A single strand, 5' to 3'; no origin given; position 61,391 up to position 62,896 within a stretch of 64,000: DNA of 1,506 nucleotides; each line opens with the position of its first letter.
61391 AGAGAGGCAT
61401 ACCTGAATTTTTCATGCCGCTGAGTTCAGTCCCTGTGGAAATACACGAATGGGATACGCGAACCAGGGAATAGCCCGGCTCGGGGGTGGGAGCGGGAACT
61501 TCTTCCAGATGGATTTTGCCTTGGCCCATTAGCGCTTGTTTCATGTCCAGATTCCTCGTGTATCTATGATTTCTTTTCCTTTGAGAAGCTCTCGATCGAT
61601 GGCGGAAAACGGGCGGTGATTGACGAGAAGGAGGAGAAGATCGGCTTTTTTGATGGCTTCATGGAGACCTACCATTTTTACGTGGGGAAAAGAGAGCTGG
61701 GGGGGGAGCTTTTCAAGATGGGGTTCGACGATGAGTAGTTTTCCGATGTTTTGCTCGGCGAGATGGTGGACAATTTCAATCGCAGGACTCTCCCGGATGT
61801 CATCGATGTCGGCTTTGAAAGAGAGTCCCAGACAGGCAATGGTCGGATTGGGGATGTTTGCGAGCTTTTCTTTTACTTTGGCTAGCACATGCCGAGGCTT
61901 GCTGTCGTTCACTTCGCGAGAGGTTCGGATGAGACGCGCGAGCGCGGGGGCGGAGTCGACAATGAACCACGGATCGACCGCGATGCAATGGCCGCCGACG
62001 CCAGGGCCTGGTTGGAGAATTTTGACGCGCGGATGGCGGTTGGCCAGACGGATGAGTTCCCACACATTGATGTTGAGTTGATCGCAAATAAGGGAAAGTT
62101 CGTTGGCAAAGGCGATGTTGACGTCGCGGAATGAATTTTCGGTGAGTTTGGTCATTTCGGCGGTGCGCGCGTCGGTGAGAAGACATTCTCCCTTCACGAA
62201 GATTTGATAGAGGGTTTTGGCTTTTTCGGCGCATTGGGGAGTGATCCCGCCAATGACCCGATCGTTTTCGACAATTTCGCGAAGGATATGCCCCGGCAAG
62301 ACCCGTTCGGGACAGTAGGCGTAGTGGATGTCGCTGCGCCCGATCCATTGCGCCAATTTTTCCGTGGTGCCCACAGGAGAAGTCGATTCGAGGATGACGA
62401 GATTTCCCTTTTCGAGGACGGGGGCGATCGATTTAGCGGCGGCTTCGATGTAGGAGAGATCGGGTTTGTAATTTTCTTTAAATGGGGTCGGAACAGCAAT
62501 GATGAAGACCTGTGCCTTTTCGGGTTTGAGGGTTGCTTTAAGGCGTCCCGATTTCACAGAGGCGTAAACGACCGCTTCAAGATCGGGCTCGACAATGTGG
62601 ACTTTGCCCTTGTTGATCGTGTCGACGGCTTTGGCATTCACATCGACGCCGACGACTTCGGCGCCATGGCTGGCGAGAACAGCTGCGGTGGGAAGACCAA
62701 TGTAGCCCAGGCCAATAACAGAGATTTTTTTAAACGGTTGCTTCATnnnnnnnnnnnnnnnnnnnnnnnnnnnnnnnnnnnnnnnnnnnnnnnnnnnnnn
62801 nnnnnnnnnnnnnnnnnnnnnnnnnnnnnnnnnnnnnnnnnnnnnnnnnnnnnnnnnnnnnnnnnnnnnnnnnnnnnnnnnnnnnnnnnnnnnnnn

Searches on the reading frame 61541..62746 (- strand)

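Call 39: search_protein_families(library=pfam, proteins=[window:61541-62746:-], max_evalue=0.1)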
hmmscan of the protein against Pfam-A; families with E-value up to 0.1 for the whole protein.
window:61541-62746:- (401 aa): 13 families
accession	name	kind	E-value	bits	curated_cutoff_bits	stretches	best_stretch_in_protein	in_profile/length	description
PF03721.20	UDPG_MGDP_dh_N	-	3.1e-56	190.3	27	1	6-175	1-182/187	UDP-glucose/GDP-mannose dehydrogenase family, NAD binding domain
PF00984.24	UDPG_MGDP_dh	-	1.3e-28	99.4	25.4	1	194-281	1-93/94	UDP-glucose/GDP-mannose dehydrogenase family, central domain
PF03720.21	UDPG_MGDP_dh_C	-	3.6e-20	72.7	30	1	304-400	1-101/103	UDP-glucose/GDP-mannose dehydrogenase family, UDP binding domain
PF03446.21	NAD_binding_2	-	9.7e-08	32.6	21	1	7-143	1-115/161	NAD binding domain of 6-phosphogluconate dehydrogenase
PF02558.23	ApbA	-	4e-07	30.2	22.2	1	8-139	1-117/150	Ketopantoate reductase PanE/ApbA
PF02737.24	3HCDH_N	-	0.00022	21.6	22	1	7-46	1-40/180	3-hydroxyacyl-CoA dehydrogenase, NAD binding domain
PF02826.25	2-Hacid_dh_C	-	0.00039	20.3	25.1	1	6-52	37-83/178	D-isomer specific 2-hydroxyacid dehydrogenase, NAD binding domain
PF02254.24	TrkA_N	-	0.0023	18.7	23.8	1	9-85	2-70/116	TrkA-N domain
PF01210.29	NAD_Gly3P_dh_N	-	0.0033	17.9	23.1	1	7-89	1-81/158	NAD-dependent glycerol-3-phosphate dehydrogenase N-terminus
PF01262.27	AlaDh_PNT_C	-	0.0098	15.8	23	1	7-64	30-79/214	Alanine dehydrogenase/PNT, C-terminal domain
PF07992.20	Pyr_redox_2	-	0.011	15.6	26.1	1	4-41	142-178/291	Pyridine nucleotide-disulphide oxidoreductase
PF00070.33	Pyr_redox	-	0.02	15.8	22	1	7-39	1-33/82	Pyridine nucleotide-disulphide oxidoreductase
PF03807.23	F420_oxidored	-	0.043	14.9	21.6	0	354-396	46-91/94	NADP oxidoreductase coenzyme F420-dependent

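Call 67: search_protein_families(library=ncbifam, proteins=[window:61541-62746:-], max_evalue=1e-10)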
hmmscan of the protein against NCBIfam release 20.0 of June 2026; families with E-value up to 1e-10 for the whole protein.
window:61541-62746:- (401 aa): 7 families
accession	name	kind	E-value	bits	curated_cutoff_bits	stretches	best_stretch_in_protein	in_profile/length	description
NF008286.0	PRK11064.1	equivalog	3.1e-192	638.8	459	1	5-400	3-419/420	UDP-N-acetyl-D-mannosamine dehydrogenase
TIGR03026.1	NDP-sugDHase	subfamily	4.4e-127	424.3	189.8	1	6-398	1-413/413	nucleotide sugar dehydrogenase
NF040825.1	UDPMaNacDH_Arch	equivalog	5e-107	358.4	750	1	7-399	2-400/418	UDP-N-acetyl-D-mannosamine dehydrogenase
NF047673.2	TeichurnBiosyTuaD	equivalog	1.8e-50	172.4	700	1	6-399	2-413/439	UDP-glucose 6-dehydrogenase TuaD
NF041297.1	UDPGDh_AglM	equivalog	4.9e-50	170.7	670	1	7-397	2-414/429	UDP-glucose 6-dehydrogenase AglM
NF011729.0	PRK15182.1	equivalog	5.6e-43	147.3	592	1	7-345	8-358/425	Vi polysaccharide biosynthesis UDP-N-acetylglucosamine C-6 dehydrogenase TviB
NF011631.0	PRK15057.1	equivalog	4.1e-18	65.7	757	1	7-332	2-328/388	UDP-glucose 6-dehydrogenase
